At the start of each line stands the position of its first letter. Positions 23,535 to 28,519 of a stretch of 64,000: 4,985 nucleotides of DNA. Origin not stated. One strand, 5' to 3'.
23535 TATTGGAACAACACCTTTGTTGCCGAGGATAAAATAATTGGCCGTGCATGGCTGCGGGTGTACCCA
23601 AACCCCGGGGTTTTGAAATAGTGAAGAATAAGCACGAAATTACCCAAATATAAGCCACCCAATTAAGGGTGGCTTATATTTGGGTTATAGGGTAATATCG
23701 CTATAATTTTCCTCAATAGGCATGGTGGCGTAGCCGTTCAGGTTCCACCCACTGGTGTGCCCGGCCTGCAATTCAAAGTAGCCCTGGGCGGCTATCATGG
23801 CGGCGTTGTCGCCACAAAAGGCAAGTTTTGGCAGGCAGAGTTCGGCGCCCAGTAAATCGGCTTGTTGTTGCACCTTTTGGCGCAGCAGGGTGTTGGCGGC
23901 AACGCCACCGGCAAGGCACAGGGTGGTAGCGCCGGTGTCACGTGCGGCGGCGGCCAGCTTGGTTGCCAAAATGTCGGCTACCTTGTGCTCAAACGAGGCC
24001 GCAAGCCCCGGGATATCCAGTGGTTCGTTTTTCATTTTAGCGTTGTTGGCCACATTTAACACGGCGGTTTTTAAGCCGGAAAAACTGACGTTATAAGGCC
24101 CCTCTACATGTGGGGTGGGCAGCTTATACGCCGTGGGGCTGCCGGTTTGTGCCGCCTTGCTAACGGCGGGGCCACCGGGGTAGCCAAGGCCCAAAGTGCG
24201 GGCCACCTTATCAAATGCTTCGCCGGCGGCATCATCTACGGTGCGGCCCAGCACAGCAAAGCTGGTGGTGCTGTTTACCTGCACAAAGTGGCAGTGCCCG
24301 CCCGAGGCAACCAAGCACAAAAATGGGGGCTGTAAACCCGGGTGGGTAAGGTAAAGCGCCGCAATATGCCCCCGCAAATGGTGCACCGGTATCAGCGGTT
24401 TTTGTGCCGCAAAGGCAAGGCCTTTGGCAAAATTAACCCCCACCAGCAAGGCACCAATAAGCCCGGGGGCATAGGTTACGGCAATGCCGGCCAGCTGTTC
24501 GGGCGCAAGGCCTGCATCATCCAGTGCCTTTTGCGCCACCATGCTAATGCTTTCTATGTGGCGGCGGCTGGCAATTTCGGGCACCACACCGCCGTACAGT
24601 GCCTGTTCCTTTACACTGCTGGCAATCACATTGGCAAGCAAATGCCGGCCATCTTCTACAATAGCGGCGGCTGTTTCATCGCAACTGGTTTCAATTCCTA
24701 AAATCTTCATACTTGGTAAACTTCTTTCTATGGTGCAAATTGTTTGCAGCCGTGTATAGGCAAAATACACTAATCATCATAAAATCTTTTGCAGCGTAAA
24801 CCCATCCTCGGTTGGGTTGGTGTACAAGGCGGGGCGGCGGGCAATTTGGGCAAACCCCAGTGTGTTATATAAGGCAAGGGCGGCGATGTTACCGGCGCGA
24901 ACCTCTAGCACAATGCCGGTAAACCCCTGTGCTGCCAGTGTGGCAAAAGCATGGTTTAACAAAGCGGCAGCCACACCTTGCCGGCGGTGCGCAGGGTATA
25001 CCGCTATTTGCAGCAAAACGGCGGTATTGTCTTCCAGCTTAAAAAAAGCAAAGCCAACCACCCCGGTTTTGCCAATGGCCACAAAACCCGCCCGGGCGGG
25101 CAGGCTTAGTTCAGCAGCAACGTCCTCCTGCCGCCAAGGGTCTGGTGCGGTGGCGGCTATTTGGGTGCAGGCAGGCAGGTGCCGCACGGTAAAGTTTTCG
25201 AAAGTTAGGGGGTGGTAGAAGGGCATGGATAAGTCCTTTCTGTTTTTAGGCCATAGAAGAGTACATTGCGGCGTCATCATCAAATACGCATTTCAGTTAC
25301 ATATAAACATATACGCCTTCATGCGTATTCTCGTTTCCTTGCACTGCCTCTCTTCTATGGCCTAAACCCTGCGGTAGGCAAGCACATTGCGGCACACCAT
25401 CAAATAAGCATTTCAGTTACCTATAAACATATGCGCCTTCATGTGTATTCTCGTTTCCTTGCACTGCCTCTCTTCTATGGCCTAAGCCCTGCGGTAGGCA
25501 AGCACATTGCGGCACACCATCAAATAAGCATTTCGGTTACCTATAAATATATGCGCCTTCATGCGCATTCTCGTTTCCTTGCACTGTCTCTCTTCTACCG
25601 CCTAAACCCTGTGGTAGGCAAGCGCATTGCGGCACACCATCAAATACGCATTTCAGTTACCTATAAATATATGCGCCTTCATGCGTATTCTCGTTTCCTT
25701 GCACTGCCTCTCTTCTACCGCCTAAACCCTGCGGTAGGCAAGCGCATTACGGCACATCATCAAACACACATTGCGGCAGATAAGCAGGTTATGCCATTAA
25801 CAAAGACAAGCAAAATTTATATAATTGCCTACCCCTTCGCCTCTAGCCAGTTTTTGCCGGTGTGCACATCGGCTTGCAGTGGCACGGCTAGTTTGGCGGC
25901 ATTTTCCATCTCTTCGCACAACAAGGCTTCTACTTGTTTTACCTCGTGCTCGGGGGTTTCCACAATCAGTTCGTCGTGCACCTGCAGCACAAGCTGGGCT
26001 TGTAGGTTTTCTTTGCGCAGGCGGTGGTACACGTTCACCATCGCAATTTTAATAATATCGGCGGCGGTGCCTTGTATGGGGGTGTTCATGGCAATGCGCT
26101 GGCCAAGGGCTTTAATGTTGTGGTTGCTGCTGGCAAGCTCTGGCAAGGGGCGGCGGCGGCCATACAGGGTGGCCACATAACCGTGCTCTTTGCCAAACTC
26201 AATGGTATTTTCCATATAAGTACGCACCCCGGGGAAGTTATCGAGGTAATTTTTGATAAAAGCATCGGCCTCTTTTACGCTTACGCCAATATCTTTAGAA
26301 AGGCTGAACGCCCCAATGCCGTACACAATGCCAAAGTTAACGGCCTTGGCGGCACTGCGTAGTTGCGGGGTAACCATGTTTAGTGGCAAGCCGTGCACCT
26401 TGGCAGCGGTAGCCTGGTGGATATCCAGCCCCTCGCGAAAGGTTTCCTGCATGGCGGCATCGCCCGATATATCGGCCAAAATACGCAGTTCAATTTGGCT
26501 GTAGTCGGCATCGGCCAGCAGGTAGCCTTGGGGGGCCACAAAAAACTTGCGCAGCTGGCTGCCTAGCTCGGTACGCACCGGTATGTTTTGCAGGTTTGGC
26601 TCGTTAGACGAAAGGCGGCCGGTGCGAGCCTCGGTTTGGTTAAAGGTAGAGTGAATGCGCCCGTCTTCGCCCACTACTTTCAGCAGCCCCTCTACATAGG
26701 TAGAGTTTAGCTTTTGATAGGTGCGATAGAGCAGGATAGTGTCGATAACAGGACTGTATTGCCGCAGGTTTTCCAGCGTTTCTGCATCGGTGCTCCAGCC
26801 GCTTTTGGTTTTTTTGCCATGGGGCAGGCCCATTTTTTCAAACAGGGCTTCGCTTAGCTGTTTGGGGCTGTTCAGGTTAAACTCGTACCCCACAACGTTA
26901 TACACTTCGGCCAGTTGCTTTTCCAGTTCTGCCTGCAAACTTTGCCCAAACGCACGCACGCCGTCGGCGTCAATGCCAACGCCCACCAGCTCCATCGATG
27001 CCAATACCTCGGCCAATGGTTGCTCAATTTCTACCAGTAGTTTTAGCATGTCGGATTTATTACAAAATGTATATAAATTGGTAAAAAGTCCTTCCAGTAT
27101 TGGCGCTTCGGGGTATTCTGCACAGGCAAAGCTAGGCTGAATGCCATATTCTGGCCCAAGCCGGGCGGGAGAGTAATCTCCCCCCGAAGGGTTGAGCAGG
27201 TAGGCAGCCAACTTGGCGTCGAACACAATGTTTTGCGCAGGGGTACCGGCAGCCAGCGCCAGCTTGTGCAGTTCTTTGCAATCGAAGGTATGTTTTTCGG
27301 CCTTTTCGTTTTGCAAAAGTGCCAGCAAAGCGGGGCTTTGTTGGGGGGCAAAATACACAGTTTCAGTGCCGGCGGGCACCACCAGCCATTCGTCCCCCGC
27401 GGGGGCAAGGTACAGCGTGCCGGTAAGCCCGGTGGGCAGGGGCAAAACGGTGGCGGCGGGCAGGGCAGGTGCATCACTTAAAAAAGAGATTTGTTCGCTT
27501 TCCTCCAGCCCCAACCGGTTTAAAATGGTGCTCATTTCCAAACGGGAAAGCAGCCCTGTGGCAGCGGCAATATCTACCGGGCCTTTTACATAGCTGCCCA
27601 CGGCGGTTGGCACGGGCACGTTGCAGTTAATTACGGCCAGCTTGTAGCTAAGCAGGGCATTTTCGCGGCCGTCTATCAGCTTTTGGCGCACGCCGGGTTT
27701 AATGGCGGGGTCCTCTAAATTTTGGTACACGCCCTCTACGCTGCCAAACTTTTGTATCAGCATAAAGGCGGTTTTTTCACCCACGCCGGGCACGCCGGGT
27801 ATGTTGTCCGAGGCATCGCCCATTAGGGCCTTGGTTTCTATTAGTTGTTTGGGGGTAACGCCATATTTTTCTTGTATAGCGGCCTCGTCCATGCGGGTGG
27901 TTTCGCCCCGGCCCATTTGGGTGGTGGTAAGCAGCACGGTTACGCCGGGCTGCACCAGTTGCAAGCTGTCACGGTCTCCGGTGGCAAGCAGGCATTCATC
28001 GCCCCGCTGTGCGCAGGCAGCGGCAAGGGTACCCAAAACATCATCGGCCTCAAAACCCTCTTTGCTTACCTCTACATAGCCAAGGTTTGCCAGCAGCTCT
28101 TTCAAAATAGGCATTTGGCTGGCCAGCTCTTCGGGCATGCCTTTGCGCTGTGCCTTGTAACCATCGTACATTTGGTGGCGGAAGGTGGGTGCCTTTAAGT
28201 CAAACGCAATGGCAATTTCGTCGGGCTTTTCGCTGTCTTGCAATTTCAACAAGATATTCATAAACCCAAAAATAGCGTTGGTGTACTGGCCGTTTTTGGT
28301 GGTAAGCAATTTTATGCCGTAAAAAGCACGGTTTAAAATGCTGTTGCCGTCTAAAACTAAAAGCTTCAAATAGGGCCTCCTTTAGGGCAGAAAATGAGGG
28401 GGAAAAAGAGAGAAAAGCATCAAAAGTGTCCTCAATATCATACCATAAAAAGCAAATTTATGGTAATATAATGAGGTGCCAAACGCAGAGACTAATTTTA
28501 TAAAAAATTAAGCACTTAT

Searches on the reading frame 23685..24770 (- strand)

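Call 49: search_protein_families(library=pfam, proteins=[window:23685-24770:-], max_evalue=0.00001)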
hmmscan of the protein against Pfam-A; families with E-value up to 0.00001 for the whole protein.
window:23685-24770:- (361 aa): 3 families
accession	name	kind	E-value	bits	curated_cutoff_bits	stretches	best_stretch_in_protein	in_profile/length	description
PF00814.31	TsaD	-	1.1e-87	294.5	24.8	1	44-327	2-263/264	tRNA N6-adenosine threonylcarbamoyltransferase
PF22521.2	HypF_C_2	-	4.4e-08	33.6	27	1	243-322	156-235/241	Carbamoyltransferase, Kae1-like Domain, second subdomain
PF02543.21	Carbam_trans_N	-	5.9e-07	29.7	24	0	245-302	265-322/346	Carbamoyltransferase N-terminus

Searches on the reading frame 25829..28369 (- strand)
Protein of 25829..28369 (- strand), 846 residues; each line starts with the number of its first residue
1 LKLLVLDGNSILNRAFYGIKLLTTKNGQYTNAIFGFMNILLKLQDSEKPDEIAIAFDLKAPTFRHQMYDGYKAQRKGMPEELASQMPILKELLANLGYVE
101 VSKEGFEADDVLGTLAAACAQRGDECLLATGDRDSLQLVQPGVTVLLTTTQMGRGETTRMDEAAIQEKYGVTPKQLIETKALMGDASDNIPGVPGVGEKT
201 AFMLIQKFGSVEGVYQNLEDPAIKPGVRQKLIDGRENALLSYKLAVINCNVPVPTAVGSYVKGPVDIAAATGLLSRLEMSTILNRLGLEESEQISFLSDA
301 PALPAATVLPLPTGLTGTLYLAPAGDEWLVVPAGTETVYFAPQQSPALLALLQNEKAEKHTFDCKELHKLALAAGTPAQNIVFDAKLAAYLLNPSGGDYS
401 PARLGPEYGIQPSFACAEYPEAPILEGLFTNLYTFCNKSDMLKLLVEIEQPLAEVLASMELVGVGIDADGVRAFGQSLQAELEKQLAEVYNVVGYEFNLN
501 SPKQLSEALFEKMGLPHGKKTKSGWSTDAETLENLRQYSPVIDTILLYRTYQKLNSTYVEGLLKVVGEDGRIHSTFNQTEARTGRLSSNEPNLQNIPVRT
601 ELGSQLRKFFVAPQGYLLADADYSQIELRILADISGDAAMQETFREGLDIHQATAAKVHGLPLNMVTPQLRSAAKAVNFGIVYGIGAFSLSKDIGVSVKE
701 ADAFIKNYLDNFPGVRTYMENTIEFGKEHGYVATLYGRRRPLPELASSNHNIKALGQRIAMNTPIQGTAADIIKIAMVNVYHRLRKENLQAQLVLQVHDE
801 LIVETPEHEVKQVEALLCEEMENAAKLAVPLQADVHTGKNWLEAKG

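Call 49: search_protein_families(library=pfam, proteins=[window:25829-28369:-], max_evalue=0.00001)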
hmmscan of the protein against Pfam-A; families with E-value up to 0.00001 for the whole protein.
window:25829-28369:- (846 aa): 4 families
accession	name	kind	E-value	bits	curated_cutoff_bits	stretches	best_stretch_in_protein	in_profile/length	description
PF00476.26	DNA_pol_A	-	1.1e-155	518.7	34.3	1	471-843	4-381/381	DNA polymerase family A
PF02739.22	5_3_exonuc_N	-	3.6e-55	186.6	34.3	1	2-170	1-164/164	5'-3' exonuclease, N-terminal resolvase-like domain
PF01367.25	5_3_exonuc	-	4e-30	104.6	40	1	171-259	1-88/97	5'-3' exonuclease, C-terminal SAM fold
PF22619.2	DNA_polI_exo1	-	1.9e-07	31.4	27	1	344-396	36-88/140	DNA polymerase I, ribonuclease H-like domain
